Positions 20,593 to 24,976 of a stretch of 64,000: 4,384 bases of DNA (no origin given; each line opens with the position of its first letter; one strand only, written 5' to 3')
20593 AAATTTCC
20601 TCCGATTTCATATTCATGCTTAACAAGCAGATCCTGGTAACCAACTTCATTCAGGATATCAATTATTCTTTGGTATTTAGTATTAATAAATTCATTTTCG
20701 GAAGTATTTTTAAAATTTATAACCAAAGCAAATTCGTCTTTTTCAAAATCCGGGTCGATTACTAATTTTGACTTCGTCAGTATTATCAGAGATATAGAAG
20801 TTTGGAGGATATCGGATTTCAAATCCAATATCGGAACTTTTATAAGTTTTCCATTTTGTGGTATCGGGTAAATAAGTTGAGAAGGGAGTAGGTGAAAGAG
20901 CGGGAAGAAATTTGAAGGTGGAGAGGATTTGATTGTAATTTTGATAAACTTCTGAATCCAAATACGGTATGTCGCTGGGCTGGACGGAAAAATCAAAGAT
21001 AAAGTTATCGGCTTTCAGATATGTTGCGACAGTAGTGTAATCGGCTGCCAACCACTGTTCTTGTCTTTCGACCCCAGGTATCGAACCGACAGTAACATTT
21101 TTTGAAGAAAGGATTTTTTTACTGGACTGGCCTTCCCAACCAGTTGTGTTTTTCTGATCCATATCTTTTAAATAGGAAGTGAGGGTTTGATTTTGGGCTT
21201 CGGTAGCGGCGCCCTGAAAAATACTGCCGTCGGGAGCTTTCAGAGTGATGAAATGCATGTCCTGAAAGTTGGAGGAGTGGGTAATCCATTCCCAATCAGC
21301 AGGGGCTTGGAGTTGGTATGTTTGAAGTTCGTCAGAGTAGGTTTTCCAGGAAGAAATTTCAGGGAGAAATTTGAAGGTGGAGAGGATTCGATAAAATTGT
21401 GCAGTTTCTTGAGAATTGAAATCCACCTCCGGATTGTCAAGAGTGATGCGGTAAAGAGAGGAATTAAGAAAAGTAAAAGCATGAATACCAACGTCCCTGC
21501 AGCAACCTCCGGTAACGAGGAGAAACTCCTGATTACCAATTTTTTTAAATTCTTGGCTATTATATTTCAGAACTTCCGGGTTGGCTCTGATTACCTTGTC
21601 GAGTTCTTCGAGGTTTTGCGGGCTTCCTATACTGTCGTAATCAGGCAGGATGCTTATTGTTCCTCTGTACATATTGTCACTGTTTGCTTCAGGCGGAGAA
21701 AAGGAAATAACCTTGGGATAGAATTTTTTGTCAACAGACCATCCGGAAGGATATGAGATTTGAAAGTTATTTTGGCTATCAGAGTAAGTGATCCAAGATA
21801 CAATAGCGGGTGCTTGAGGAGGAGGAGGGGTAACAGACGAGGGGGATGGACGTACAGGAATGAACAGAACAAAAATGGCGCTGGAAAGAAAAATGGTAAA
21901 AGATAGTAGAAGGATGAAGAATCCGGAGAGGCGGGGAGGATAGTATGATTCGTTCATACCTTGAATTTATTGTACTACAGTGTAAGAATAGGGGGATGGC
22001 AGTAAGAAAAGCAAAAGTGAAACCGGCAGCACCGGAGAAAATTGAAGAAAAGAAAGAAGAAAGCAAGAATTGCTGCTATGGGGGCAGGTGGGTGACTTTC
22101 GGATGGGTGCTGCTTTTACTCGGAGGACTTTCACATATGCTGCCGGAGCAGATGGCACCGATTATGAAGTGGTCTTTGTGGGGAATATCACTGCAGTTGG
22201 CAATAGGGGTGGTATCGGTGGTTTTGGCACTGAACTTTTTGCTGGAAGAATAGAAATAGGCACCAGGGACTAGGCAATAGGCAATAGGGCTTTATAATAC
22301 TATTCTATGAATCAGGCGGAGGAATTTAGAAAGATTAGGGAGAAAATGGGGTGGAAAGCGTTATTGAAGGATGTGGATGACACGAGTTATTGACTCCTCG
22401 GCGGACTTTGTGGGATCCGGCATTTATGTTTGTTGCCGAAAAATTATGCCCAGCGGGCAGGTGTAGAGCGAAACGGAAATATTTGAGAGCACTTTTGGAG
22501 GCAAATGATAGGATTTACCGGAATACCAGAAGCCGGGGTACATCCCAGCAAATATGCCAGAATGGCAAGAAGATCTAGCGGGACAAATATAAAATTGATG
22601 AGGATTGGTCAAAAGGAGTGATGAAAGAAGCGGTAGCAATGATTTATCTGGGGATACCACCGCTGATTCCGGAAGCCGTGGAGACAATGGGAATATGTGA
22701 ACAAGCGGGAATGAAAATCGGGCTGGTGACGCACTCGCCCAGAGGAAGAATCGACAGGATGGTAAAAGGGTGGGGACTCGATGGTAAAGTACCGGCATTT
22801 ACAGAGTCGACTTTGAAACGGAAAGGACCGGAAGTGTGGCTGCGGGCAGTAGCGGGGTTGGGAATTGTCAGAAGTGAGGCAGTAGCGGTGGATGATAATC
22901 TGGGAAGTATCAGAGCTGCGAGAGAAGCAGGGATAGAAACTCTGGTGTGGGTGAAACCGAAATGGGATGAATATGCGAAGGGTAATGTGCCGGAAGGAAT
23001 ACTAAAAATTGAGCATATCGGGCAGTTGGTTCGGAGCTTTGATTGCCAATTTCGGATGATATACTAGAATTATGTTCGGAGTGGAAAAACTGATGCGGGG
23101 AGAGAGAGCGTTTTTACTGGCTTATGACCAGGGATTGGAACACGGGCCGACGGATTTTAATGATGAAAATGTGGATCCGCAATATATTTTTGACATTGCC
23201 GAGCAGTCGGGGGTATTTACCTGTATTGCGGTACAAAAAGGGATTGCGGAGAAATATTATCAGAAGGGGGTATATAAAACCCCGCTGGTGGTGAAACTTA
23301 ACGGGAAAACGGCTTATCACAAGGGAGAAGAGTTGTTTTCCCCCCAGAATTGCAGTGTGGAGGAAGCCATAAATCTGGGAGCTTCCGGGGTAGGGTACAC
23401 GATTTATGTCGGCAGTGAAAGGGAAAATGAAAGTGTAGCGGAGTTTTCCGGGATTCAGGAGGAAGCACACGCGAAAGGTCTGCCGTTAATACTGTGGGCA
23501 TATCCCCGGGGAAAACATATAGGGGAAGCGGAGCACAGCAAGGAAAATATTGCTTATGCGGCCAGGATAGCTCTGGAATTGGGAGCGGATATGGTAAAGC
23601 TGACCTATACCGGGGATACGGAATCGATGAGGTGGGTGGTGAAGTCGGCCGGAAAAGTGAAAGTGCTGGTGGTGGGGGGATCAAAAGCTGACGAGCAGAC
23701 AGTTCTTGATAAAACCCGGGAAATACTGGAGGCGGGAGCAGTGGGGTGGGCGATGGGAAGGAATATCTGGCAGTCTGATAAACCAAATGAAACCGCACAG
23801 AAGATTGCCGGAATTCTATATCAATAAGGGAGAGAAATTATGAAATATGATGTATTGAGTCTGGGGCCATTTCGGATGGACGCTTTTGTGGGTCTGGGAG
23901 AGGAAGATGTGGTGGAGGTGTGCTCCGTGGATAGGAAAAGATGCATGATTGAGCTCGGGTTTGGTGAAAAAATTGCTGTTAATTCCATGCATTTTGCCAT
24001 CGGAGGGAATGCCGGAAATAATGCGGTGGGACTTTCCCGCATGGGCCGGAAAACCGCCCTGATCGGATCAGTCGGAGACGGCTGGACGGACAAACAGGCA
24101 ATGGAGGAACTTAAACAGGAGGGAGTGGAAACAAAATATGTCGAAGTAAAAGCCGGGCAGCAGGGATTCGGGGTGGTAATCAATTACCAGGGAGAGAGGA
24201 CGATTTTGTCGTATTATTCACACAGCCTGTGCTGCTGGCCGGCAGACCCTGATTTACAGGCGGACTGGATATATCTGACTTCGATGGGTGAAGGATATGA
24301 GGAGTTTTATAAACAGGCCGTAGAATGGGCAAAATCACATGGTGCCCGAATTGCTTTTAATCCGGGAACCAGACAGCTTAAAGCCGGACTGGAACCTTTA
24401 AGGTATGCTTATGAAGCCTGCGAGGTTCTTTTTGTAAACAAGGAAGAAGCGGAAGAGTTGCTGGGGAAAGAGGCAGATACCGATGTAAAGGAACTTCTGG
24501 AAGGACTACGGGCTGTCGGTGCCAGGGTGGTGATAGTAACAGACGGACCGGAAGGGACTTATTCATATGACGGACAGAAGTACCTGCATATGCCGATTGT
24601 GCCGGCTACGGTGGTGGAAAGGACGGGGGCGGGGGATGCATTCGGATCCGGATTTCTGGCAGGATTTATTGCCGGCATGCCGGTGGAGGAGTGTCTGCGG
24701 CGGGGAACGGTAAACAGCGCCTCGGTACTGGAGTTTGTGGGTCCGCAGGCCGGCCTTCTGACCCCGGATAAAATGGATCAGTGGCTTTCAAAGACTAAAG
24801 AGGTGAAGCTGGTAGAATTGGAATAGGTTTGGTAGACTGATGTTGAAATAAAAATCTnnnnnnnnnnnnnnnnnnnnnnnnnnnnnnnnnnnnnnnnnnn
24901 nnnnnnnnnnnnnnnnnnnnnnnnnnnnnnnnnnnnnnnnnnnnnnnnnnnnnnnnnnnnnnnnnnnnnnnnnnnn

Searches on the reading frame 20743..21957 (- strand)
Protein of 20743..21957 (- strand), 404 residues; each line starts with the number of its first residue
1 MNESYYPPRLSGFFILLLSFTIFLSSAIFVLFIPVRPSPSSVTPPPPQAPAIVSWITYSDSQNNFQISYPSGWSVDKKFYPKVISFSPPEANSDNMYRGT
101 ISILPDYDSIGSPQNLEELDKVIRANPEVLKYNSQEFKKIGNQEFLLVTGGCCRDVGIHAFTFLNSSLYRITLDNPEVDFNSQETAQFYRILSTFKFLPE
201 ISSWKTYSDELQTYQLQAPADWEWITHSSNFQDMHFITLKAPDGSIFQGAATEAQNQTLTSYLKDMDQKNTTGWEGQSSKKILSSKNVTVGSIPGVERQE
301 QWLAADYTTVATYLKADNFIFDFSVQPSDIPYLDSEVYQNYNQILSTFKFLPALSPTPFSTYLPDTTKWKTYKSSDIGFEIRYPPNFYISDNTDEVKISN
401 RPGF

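Call 15: search_protein_families(library=pfam, proteins=[window:20743-21957:-], max_evalue=0.001)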
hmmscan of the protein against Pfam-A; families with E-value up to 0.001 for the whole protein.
window:20743-21957:- (404 aa): 1 family
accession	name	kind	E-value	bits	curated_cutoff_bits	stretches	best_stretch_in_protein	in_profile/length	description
PF01789.22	PsbP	-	0.00029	21.3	23.5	0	57-196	5-154/155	PsbP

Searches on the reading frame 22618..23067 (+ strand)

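Call 54: search_protein_families(library=pfam, proteins=[window:22618-23067:+], max_evalue=0.00001)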
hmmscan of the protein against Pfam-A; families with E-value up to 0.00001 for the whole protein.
window:22618-23067:+ (149 aa): 2 families
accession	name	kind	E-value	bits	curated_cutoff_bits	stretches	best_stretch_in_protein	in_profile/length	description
PF00702.32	Hydrolase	-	6.6e-08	33.6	26.4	1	15-105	98-191/191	haloacid dehalogenase-like hydrolase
PF13419.12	HAD_2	-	1.9e-07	31.8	23.8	1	17-109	81-176/178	Haloacid dehalogenase-like hydrolase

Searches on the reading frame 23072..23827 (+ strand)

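Call 3: search_protein_families(library=pfam, proteins=[window:23072-23827:+], max_evalue=0.01)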
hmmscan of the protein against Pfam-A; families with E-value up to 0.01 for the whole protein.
window:23072-23827:+ (251 aa): 2 families
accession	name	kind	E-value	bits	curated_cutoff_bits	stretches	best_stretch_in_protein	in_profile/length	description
PF01791.15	DeoC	-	1.4e-40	139.7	23.8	1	15-235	3-229/229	DeoC/LacD family aldolase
PF00215.30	OMPdecase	-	0.0055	17.1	27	0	203-245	179-221/221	Orotidine 5'-phosphate decarboxylase / HUMPS family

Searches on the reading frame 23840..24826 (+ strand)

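Call 3: search_protein_families(library=pfam, proteins=[window:23840-24826:+], max_evalue=0.01)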
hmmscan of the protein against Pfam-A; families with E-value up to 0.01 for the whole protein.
window:23840-24826:+ (328 aa): 2 families
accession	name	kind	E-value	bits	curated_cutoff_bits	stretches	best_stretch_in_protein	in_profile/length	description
PF00294.29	PfkB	-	8.4e-47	160.4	25.8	1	35-305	17-298/302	pfkB family carbohydrate kinase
PF08543.17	Phos_pyr_kin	-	0.0034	17.2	27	1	193-289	119-224/246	Phosphomethylpyrimidine kinase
